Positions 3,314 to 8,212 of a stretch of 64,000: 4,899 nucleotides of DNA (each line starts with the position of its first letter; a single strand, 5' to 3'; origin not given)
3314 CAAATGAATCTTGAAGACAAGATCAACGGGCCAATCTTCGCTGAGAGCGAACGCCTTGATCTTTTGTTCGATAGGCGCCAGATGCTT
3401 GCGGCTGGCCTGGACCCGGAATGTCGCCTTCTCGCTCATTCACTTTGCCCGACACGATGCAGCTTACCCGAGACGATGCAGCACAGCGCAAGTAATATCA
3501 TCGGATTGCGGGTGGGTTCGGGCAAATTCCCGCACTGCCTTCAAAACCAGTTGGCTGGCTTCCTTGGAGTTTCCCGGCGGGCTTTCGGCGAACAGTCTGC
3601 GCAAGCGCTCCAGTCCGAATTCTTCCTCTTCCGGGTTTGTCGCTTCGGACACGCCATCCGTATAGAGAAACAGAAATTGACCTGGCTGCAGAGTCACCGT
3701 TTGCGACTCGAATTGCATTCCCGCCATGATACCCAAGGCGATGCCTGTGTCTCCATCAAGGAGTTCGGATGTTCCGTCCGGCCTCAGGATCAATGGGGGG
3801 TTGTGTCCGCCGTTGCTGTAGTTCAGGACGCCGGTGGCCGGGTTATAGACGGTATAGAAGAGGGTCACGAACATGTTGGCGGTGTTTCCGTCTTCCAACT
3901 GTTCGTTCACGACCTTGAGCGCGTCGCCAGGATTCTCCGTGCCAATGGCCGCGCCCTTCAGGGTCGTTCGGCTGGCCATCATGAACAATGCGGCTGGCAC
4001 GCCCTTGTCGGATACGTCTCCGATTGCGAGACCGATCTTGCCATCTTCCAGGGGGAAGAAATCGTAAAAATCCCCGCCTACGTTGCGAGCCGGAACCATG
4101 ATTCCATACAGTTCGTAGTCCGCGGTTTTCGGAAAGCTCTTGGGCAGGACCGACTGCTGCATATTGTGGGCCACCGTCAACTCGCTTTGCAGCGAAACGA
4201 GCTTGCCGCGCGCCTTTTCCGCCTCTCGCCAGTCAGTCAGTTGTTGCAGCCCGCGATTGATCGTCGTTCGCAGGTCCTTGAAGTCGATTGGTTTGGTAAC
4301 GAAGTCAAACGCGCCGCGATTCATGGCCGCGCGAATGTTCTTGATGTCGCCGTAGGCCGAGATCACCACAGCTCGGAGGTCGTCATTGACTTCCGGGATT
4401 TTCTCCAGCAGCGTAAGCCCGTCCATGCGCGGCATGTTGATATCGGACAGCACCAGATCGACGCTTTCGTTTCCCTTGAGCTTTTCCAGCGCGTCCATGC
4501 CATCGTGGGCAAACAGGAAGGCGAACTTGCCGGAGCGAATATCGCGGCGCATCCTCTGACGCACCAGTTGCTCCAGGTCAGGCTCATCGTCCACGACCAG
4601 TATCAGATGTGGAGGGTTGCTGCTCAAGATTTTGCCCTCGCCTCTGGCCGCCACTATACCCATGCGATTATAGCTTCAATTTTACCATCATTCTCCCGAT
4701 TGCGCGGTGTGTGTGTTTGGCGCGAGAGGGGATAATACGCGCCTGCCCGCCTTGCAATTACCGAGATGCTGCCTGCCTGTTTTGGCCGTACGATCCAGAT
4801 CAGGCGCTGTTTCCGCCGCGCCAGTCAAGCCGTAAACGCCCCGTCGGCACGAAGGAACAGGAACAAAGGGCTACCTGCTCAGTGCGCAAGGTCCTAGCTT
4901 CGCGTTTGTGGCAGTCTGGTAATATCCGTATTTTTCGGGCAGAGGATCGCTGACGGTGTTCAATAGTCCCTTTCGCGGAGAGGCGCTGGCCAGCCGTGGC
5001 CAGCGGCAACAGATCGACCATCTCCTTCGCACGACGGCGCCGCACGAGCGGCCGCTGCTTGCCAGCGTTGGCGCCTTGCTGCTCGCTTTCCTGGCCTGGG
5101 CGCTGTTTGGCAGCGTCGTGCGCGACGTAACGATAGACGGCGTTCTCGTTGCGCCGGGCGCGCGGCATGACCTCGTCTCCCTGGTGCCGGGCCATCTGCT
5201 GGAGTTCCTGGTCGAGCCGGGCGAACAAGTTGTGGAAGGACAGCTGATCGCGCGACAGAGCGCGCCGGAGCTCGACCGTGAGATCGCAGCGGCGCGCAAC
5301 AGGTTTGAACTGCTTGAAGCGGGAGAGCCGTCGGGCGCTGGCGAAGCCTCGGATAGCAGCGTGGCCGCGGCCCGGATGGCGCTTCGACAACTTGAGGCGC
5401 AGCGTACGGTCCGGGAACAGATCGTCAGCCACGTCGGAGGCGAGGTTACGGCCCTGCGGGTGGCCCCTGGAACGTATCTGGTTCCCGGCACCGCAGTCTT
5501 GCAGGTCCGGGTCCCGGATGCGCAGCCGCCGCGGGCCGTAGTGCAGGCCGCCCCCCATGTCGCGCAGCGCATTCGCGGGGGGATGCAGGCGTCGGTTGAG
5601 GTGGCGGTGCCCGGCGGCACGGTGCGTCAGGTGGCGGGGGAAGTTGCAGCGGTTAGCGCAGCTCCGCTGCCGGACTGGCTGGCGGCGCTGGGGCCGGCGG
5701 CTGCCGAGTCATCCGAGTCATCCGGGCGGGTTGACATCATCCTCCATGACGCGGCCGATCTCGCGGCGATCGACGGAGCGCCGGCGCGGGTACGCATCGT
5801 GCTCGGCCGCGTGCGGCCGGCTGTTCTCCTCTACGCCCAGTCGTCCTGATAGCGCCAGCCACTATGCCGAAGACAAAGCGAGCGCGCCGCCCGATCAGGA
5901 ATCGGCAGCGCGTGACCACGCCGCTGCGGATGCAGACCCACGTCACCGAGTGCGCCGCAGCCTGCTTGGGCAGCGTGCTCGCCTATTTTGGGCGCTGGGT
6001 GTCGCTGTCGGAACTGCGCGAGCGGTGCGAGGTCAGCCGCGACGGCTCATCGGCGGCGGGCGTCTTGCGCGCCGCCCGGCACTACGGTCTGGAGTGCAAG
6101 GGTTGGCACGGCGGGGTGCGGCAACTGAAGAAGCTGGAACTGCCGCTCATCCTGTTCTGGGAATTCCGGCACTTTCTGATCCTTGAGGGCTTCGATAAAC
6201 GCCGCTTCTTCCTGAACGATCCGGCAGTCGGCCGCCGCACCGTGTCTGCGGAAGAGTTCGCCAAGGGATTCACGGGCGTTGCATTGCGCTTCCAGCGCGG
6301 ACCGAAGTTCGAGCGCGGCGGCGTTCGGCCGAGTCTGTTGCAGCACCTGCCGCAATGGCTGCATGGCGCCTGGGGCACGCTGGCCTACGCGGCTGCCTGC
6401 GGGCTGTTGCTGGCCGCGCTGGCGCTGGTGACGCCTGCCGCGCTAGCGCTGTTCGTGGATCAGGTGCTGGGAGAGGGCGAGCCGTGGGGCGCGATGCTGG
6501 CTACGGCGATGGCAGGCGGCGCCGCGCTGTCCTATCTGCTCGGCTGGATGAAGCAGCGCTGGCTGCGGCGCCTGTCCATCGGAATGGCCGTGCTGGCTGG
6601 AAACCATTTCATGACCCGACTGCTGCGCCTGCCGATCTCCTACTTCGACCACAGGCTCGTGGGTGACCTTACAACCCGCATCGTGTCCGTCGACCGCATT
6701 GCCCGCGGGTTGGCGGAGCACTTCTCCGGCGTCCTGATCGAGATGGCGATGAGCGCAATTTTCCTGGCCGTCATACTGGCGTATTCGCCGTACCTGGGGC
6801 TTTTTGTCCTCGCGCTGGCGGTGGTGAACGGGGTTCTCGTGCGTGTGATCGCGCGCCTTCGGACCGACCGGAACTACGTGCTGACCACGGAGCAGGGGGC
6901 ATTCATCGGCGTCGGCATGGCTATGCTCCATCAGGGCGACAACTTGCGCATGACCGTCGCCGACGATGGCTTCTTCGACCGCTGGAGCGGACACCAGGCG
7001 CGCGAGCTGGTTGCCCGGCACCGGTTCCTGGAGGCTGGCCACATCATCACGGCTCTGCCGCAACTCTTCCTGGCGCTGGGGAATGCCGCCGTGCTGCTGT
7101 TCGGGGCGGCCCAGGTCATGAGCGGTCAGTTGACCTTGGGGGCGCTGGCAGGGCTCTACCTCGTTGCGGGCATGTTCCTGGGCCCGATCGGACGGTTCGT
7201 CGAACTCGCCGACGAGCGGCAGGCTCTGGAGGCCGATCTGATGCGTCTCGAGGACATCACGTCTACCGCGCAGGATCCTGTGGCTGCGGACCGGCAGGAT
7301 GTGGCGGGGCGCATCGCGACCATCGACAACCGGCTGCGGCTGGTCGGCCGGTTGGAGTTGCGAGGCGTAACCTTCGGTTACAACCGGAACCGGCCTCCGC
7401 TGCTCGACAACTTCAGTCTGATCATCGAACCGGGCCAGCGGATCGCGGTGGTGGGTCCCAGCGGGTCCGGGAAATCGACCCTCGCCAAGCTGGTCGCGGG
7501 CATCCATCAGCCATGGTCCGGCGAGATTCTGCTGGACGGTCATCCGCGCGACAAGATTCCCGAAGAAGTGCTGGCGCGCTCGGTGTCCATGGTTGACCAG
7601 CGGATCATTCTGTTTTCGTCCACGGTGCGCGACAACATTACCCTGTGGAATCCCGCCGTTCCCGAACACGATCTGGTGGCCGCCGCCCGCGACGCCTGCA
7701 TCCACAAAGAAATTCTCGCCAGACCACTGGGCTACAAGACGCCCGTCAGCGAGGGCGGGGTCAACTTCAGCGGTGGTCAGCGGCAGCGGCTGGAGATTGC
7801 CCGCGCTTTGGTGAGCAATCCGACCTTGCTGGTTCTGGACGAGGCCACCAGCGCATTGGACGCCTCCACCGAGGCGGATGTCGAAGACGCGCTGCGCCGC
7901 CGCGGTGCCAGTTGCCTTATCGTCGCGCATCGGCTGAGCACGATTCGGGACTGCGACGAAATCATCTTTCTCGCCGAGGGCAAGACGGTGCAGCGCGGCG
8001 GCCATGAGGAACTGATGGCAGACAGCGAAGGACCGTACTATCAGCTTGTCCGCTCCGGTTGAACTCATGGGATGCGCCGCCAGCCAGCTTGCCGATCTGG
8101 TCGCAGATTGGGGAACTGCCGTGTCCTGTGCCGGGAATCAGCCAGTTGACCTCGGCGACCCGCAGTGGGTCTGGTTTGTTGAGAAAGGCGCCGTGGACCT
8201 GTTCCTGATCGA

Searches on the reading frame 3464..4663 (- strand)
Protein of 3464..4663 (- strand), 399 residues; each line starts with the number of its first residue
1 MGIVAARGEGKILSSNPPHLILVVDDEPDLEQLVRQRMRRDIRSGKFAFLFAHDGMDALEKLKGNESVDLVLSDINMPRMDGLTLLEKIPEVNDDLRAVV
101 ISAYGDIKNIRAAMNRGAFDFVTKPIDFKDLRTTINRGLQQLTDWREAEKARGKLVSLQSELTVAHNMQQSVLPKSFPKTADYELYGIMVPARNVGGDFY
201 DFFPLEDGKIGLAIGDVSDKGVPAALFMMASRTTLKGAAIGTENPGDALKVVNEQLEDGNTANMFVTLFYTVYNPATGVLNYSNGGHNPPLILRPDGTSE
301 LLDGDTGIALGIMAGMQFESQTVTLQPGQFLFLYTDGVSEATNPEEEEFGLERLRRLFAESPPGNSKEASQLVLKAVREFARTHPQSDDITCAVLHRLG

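Call 4: search_protein_families(library=pfam, proteins=[window:3464-4663:-], max_evalue=0.01)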
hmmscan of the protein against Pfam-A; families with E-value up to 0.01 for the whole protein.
window:3464-4663:- (399 aa): 2 families
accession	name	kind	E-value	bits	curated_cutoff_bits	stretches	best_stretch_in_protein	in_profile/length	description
PF07228.17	SpoIIE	-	5.4e-52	177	25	1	207-397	2-191/192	Stage II sporulation protein E (SpoIIE)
PF00072.30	Response_reg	-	5.8e-25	88.1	30.2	1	21-135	1-110/111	Response regulator receiver domain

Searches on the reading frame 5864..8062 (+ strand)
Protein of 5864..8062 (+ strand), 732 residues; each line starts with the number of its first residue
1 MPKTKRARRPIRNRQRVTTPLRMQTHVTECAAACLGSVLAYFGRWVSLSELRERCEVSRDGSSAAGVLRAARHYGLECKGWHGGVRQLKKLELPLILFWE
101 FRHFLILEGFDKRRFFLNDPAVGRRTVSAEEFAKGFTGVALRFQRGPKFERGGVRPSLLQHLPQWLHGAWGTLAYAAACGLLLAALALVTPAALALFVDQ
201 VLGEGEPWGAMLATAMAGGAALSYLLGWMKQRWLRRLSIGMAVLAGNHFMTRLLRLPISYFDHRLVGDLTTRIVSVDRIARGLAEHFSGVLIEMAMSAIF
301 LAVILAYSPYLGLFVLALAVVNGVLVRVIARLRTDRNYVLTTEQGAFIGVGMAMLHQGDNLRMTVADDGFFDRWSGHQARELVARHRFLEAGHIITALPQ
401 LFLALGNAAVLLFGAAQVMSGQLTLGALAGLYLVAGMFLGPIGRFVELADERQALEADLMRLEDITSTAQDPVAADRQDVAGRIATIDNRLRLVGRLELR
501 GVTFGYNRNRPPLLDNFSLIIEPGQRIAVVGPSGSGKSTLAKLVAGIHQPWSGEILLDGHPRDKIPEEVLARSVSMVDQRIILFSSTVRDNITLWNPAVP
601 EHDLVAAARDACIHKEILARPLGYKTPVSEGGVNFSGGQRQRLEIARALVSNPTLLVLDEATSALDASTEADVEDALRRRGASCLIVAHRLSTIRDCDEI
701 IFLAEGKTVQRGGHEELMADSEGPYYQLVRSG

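Call 3: search_protein_families(library=pfam, proteins=[window:5864-8062:+], max_evalue=0.01)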
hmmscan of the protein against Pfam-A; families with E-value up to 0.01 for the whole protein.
window:5864-8062:+ (732 aa): 8 families
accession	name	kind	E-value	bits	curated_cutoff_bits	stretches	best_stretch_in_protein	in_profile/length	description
PF03412.21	Peptidase_C39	-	2.1e-31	108.9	22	1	20-146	3-131/133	Peptidase C39 family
PF00005.33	ABC_tran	-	3.8e-30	105.7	25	1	514-663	1-137/137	ABC transporter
PF00664.28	ABC_membrane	-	2.8e-20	73.6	28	1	175-441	3-273/274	ABC transporter transmembrane region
PF02463.25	SMC_N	-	2.9e-05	24.1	40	1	602-703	121-211/220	RecF/RecN/SMC N terminal domain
PF13191.12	AAA_16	-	0.0021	19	32.6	0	527-681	27-160/167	AAA ATPase domain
PF13481.12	AAA_25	-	0.0038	17.3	27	0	508-541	17-50/195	AAA domain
PF13529.12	Peptidase_C39_2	-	0.0043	18.1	24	0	20-121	4-143/143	Peptidase_C39 like family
PF13401.12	AAA_22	-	0.0097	16.7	27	0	527-549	8-30/130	AAA domain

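Call 9: search_protein_families(library=ncbifam, proteins=[window:5864-8062:+], max_evalue=0.001)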
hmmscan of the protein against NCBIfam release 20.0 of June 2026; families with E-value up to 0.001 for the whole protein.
window:5864-8062:+ (732 aa): 189 families (the best 25 are shown)
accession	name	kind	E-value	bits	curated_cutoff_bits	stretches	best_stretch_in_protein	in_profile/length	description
TIGR03796.1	NHLM_micro_ABC1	equivalog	1.4e-254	846.6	853.3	1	19-730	2-710/710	NHLP family bacteriocin export ABC transporter peptidase/permease/ATPase subunit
TIGR01846.1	type_I_sec_HlyB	subfamily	7.9e-111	371.5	725.55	1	34-729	4-689/694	type I secretion system permease/ATPase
TIGR03797.1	NHLM_micro_ABC2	equivalog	1e-103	348.2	709.4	1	111-730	80-683/686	NHLP bacteriocin export ABC transporter permease/ATPase subunit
TIGR03375.1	type_I_sec_LssB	subfamily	4.5e-87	293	693.1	1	33-720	5-691/696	type I secretion system permease/ATPase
TIGR02203.1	MsbA_lipidA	equivalog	1.9e-83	280.9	602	1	227-728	72-565/572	lipid A export permease/ATP-binding protein MsbA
TIGR01193.1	bacteriocin_ABC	subfamily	4.5e-76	256.8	523.85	1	28-729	5-706/708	peptide cleavage/export ABC transporter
TIGR02204.1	MsbA_rel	hypoth_equivalog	5.7e-75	253.1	780.4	1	160-729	7-572/576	ABC transporter, permease/ATP-binding protein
TIGR00958.1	3a01208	subfamily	3.8e-73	246.9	874.6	1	492-729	474-711/711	antigen peptide transporter 2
NF010178.0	PRK13657.1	equivalog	3.9e-65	220.4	733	1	404-731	251-569/588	glucan ABC transporter ATP-binding protein/ permease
NF052233.1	CphA_assoc_ABC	equivalog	2.3e-64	218.1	880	1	211-730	231-741/766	cyanophycin metabolism-associated ABC transporter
NF045513.1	HepA_fam_ABC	equivalog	2.6e-61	207.8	725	1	243-720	128-598/610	heterocyst formation ABC transporter subunit HepA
TIGR01842.1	type_I_sec_PrtD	subfamily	2.7e-61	207.7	510.15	1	173-718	8-541/544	type I secretion system permease/ATPase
TIGR02868.1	CydC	equivalog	2.9e-61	207.7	329.05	1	265-690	108-529/530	thiol reductant ABC exporter subunit CydC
TIGR02857.1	CydD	equivalog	1.4e-60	205.8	435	1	456-702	291-528/529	thiol reductant ABC exporter subunit CydD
NF008381.0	PRK11176.1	equivalog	2e-60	204.8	867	1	248-730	103-577/582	lipid A ABC transporter ATP-binding protein/permease MsbA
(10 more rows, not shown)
